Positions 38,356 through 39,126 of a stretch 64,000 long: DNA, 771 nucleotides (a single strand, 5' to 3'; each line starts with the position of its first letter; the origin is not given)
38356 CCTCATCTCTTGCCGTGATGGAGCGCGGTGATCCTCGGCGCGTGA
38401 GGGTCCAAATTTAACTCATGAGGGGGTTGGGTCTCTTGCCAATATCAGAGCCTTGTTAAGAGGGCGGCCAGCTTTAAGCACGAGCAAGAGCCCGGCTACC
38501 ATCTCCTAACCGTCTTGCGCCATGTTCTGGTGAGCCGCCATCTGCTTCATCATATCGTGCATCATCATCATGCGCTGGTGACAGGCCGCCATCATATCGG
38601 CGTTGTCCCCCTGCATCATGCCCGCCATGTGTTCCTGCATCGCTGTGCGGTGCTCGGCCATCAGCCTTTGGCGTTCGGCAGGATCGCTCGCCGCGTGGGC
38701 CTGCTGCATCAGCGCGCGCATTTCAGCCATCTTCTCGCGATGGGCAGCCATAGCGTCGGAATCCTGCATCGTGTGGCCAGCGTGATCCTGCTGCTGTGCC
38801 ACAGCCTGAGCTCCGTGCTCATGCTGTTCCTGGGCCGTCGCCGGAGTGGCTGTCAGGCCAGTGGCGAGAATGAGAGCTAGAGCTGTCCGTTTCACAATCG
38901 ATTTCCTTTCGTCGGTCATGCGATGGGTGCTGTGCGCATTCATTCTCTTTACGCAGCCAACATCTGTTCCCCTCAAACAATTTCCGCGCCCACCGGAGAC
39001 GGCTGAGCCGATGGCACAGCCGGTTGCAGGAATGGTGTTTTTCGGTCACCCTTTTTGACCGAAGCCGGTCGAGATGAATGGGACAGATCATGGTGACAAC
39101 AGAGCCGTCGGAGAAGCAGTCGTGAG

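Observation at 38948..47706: Five copies of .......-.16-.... outline a candidate ECF-sigma regulon inside the metal island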

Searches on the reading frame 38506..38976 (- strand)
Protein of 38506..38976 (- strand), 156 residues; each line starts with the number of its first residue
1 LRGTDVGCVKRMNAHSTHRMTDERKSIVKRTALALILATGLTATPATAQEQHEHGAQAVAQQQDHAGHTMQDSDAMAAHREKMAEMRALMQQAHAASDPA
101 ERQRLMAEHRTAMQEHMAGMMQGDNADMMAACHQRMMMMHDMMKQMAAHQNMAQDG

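Call 6: search_protein_families(library=pfam, proteins=[window:38506-38976:-], max_evalue=0.01)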
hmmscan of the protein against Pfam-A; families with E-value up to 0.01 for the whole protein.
window:38506-38976:- (156 aa): 0 families

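Call 26: search_protein_families(library=pfam, proteins=[window:38506-38919:-], max_evalue=0.01)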
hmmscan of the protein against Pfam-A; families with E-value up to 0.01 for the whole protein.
window:38506-38919:- (137 aa): 0 families

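Call 44: search_protein_families(library=ncbifam, proteins=[window:38506-38919:-], max_evalue=0.01)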
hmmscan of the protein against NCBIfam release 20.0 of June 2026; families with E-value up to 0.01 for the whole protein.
window:38506-38919:- (137 aa): 0 families
